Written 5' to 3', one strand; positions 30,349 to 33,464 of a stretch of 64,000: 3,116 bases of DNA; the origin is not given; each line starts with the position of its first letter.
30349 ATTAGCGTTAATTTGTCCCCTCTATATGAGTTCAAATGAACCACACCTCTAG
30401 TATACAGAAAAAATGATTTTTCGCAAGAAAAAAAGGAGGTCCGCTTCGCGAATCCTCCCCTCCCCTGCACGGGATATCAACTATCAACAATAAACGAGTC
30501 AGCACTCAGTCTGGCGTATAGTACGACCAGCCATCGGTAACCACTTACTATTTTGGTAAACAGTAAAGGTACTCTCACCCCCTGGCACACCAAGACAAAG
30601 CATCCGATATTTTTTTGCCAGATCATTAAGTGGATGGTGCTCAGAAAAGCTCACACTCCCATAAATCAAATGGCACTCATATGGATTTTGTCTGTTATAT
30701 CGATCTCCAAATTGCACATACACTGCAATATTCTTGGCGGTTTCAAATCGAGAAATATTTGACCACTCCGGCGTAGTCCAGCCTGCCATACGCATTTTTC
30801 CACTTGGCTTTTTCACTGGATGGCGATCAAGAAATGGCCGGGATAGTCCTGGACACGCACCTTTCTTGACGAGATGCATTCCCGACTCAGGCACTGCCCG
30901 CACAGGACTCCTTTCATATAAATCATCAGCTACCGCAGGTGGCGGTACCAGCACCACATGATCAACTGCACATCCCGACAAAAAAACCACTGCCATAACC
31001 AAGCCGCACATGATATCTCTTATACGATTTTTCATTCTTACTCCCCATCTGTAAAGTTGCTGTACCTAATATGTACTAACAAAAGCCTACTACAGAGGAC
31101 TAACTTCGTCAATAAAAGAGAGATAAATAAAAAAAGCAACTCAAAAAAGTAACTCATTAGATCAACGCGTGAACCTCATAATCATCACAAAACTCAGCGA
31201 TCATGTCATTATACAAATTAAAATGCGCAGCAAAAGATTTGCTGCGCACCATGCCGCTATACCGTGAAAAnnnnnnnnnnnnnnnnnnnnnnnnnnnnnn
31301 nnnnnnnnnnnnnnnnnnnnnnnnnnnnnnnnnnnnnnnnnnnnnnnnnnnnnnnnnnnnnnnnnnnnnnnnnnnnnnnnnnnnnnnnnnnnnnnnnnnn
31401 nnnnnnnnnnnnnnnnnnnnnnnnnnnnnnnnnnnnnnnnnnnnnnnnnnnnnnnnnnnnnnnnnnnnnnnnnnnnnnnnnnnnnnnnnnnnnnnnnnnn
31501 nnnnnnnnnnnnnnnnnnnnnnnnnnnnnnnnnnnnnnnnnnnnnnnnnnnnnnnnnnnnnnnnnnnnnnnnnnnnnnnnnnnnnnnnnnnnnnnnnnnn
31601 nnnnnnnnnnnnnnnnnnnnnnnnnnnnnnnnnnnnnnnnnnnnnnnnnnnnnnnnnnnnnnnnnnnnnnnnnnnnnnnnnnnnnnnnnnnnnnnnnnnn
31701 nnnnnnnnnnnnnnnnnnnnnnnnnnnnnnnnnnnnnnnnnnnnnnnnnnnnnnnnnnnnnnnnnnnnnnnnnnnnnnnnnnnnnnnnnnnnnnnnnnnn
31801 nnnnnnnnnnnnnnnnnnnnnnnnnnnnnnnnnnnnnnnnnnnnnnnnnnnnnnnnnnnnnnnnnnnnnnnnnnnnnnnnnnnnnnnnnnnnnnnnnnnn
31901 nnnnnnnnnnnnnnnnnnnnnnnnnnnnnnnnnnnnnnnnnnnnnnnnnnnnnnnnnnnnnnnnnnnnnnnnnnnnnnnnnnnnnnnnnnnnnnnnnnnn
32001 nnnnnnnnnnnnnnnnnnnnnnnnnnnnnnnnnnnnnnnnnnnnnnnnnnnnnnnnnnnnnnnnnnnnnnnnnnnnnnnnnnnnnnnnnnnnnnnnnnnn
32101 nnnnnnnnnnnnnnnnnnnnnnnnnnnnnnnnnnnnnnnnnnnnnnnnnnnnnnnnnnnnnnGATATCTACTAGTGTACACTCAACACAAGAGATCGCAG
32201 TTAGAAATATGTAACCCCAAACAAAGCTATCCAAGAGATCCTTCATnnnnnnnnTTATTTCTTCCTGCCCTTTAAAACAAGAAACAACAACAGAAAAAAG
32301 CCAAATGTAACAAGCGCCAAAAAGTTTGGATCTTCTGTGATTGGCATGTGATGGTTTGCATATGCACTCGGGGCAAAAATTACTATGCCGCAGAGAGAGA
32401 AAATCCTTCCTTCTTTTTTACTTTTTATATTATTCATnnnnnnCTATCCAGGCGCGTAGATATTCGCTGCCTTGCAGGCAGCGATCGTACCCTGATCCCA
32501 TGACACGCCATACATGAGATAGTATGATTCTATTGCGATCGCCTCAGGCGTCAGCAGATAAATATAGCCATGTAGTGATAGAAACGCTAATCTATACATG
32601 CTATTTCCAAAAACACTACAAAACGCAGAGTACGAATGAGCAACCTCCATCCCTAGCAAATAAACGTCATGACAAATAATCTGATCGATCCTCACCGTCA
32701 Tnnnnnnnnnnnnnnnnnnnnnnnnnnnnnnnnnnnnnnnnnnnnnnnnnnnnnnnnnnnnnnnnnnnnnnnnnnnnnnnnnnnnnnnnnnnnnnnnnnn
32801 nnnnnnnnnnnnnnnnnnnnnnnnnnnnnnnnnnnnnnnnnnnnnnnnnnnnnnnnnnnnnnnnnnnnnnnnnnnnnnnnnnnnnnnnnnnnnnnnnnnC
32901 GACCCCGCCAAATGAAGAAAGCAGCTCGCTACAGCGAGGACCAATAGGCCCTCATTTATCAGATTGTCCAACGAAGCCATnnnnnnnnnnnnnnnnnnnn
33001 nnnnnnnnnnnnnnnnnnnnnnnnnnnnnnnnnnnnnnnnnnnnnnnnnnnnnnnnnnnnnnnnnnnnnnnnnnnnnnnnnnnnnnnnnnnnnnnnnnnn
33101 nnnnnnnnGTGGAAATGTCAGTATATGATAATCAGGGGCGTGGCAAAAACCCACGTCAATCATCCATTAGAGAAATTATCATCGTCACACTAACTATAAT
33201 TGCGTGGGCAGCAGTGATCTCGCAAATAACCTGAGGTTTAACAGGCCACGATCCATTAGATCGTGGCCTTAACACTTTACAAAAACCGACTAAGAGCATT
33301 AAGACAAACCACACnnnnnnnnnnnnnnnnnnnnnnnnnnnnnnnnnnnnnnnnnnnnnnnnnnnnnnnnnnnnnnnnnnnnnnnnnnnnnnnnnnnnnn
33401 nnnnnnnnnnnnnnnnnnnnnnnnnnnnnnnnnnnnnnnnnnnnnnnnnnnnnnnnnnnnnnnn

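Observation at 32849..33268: Divergent pair of autonomous micro-genes with back-to-back promoters; the 27-aa peptide resembles the 28-aa peptide 650 bp away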

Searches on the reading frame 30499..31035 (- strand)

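Call 35: search_protein_families(library=pfam, max_evalue=1, proteins=[P0121, P0122, P0123, P0124, P0125])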
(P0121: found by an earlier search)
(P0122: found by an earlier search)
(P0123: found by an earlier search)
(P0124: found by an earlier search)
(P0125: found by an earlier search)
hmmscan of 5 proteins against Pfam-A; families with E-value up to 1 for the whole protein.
P0121 (60 aa): 0 families

P0122 (85 aa): 1 family
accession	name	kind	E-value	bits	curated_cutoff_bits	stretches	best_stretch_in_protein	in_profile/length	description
PF19652.4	DUF6155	-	0.27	11.5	27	1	2-50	83-131/170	Family of unknown function (DUF6155)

P0123 (207 aa): 1 family
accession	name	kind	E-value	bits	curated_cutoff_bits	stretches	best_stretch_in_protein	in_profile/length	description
PF02386.22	TrkH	-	0.39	9.6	27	1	83-136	182-235/502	Cation transport protein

P0124 (178 aa): 0 families

P0125 (175 aa): 1 family
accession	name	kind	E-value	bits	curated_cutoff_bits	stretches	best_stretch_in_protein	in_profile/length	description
PF17638.7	UL42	-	0.091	13.2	25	1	7-45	71-109/125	HCMV UL42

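Call 36: search_protein_families(library=padloc, max_evalue=1, proteins=[P0121, P0122, P0123, P0124, P0125])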
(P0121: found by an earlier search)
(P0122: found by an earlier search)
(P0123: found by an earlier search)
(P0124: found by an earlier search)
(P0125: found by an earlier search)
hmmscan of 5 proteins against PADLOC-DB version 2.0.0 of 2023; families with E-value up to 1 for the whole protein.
P0121 (60 aa): 0 families

P0122 (85 aa): 0 families

P0123 (207 aa): 0 families

P0124 (178 aa): 0 families

P0125 (175 aa): 0 families

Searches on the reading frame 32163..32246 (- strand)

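Call 35: search_protein_families(library=pfam, max_evalue=1, proteins=[window:32163-32246:-, P0121, P0122, P0123, P0124, P0125])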
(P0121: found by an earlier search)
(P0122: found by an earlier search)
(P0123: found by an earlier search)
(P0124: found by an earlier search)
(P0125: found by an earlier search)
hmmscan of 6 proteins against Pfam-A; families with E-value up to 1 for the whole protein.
seq(28 aa): 0 families

P0121 (60 aa): 0 families

P0122 (85 aa): 1 family
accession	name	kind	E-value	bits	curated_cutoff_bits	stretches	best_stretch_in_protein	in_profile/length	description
PF19652.4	DUF6155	-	0.27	11.5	27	1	2-50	83-131/170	Family of unknown function (DUF6155)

P0123 (207 aa): 1 family
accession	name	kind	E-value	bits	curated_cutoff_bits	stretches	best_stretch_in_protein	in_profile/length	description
PF02386.22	TrkH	-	0.39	9.6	27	1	83-136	182-235/502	Cation transport protein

P0124 (178 aa): 0 families

P0125 (175 aa): 1 family
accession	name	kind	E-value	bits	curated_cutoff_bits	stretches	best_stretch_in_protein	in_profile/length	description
PF17638.7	UL42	-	0.091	13.2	25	1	7-45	71-109/125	HCMV UL42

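Call 36: search_protein_families(library=padloc, max_evalue=1, proteins=[window:32163-32246:-, P0121, P0122, P0123, P0124, P0125])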
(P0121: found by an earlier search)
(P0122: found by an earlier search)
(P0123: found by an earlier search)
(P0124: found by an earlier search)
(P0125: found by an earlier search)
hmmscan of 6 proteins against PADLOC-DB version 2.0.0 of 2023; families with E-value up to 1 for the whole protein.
seq(28 aa): 0 families

P0121 (60 aa): 0 families

P0122 (85 aa): 0 families

P0123 (207 aa): 0 families

P0124 (178 aa): 0 families

P0125 (175 aa): 0 families

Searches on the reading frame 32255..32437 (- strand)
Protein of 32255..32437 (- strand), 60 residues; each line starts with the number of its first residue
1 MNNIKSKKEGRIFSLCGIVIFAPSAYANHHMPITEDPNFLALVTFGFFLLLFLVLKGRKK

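Call 35: search_protein_families(library=pfam, max_evalue=1, proteins=[P0121, P0122, P0123, P0124, P0125])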
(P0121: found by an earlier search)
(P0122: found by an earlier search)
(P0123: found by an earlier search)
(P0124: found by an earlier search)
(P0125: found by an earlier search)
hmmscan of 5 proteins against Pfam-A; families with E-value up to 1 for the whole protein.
P0121 (60 aa): 0 families

P0122 (85 aa): 1 family
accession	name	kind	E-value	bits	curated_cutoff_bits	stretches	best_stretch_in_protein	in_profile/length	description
PF19652.4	DUF6155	-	0.27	11.5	27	1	2-50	83-131/170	Family of unknown function (DUF6155)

P0123 (207 aa): 1 family
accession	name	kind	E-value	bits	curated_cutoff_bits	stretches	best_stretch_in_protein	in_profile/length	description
PF02386.22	TrkH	-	0.39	9.6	27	1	83-136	182-235/502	Cation transport protein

P0124 (178 aa): 0 families

P0125 (175 aa): 1 family
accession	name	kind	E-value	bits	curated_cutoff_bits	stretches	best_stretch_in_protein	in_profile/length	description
PF17638.7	UL42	-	0.091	13.2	25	1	7-45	71-109/125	HCMV UL42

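Call 36: search_protein_families(library=padloc, max_evalue=1, proteins=[P0121, P0122, P0123, P0124, P0125])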
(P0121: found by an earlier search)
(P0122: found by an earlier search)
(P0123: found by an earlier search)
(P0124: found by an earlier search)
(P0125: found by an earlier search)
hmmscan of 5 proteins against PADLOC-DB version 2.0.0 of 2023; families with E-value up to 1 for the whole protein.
P0121 (60 aa): 0 families

P0122 (85 aa): 0 families

P0123 (207 aa): 0 families

P0124 (178 aa): 0 families

P0125 (175 aa): 0 families

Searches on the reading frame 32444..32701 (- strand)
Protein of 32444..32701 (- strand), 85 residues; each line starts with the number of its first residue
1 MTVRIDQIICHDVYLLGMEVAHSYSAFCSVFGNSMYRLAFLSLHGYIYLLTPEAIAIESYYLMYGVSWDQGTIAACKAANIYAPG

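Call 35: search_protein_families(library=pfam, max_evalue=1, proteins=[P0121, P0122, P0123, P0124, P0125])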
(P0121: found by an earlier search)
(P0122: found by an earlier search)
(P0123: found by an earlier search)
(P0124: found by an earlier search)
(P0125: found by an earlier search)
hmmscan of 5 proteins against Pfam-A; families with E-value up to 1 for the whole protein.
P0121 (60 aa): 0 families

P0122 (85 aa): 1 family
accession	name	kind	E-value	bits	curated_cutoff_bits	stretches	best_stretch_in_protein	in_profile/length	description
PF19652.4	DUF6155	-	0.27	11.5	27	1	2-50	83-131/170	Family of unknown function (DUF6155)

P0123 (207 aa): 1 family
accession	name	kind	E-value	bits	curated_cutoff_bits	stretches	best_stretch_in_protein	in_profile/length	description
PF02386.22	TrkH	-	0.39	9.6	27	1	83-136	182-235/502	Cation transport protein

P0124 (178 aa): 0 families

P0125 (175 aa): 1 family
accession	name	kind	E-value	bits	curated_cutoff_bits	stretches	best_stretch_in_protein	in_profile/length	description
PF17638.7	UL42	-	0.091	13.2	25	1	7-45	71-109/125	HCMV UL42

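Call 36: search_protein_families(library=padloc, max_evalue=1, proteins=[P0121, P0122, P0123, P0124, P0125])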
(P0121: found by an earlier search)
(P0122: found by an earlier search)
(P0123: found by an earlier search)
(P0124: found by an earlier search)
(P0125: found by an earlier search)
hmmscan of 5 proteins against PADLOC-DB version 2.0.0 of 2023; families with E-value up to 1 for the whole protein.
P0121 (60 aa): 0 families

P0122 (85 aa): 0 families

P0123 (207 aa): 0 families

P0124 (178 aa): 0 families

P0125 (175 aa): 0 families

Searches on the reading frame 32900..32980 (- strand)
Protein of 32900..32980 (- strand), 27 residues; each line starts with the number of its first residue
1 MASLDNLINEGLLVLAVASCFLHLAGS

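Call 35: search_protein_families(library=pfam, max_evalue=1, proteins=[window:32900-32980:-, P0121, P0122, P0123, P0124, P0125])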
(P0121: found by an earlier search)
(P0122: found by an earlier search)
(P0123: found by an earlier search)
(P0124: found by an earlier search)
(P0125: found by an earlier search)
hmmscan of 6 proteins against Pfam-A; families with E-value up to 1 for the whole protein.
seq(27 aa): 0 families

P0121 (60 aa): 0 families

P0122 (85 aa): 1 family
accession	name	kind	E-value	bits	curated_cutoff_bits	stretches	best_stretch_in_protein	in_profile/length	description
PF19652.4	DUF6155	-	0.27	11.5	27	1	2-50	83-131/170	Family of unknown function (DUF6155)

P0123 (207 aa): 1 family
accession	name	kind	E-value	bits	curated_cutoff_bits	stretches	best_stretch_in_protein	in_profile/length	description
PF02386.22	TrkH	-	0.39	9.6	27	1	83-136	182-235/502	Cation transport protein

P0124 (178 aa): 0 families

P0125 (175 aa): 1 family
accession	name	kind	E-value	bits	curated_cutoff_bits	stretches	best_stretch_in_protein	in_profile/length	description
PF17638.7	UL42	-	0.091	13.2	25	1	7-45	71-109/125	HCMV UL42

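Call 36: search_protein_families(library=padloc, max_evalue=1, proteins=[window:32900-32980:-, P0121, P0122, P0123, P0124, P0125])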
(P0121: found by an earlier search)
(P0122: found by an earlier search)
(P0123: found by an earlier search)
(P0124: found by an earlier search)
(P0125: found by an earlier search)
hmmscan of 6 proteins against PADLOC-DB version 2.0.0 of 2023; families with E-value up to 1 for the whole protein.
seq(27 aa): 0 families

P0121 (60 aa): 0 families

P0122 (85 aa): 0 families

P0123 (207 aa): 0 families

P0124 (178 aa): 0 families

P0125 (175 aa): 0 families

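Call 65: find_homologous_proteins(query=P0122, max_evalue=1)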
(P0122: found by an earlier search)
Query P0122 (85 aa): 1 proteins with E <= 1 among 1 candidates.
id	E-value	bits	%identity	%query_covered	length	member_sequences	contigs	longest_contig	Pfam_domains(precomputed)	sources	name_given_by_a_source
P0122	2.2e-50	186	100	100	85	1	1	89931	-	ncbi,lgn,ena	-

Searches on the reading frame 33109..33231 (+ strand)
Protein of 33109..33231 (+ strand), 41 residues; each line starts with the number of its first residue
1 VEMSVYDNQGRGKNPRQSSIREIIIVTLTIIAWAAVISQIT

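Call 35: search_protein_families(library=pfam, max_evalue=1, proteins=[window:33109-33231:+, P0121, P0122, P0123, P0124, P0125])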
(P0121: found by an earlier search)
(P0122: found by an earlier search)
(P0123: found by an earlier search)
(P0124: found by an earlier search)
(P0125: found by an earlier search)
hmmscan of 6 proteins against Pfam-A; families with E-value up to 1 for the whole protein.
seq(41 aa): 0 families

P0121 (60 aa): 0 families

P0122 (85 aa): 1 family
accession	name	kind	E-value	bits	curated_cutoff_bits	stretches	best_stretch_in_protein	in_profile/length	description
PF19652.4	DUF6155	-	0.27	11.5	27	1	2-50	83-131/170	Family of unknown function (DUF6155)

P0123 (207 aa): 1 family
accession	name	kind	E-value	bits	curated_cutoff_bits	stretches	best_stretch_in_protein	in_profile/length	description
PF02386.22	TrkH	-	0.39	9.6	27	1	83-136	182-235/502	Cation transport protein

P0124 (178 aa): 0 families

P0125 (175 aa): 1 family
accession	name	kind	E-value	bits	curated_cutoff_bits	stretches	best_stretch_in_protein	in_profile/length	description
PF17638.7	UL42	-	0.091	13.2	25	1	7-45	71-109/125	HCMV UL42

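Call 36: search_protein_families(library=padloc, max_evalue=1, proteins=[window:33109-33231:+, P0121, P0122, P0123, P0124, P0125])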
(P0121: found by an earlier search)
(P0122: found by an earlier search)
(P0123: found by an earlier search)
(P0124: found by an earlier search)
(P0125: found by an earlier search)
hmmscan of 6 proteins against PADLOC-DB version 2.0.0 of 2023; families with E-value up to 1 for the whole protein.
seq(41 aa): 0 families

P0121 (60 aa): 0 families

P0122 (85 aa): 0 families

P0123 (207 aa): 0 families

P0124 (178 aa): 0 families

P0125 (175 aa): 0 families

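Call 45: search_protein_representatives(protein=window:33109-33231:+)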
Query: 41 residues. Proteins with E-value up to 0.001 (for the whole library): 1; up to 1e-10: 0; up to 1e-30: 0. The best 1 are listed.
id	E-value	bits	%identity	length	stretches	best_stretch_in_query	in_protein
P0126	1.0e-04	37.6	44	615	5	11-28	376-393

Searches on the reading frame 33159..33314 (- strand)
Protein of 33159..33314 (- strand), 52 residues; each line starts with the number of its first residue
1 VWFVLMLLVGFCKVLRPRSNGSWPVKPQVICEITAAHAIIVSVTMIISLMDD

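Call 35: search_protein_families(library=pfam, max_evalue=1, proteins=[window:33159-33314:-])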
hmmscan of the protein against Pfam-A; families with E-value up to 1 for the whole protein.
seq(52 aa): 0 families

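Call 36: search_protein_families(library=padloc, max_evalue=1, proteins=[window:33159-33314:-])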
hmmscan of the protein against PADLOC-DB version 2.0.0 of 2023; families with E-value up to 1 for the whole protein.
seq(52 aa): 0 families

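Call 64: find_homologous_proteins(query=window:33159-33314:-, max_evalue=1)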
Query window:33159-33314:-: no candidate shares three 5-residue words with the query. No homologue found.
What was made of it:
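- Tried and rejected: The 52-aa antisense ORF and the 85-aa neighbour have no homologues (calls 64, 65).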
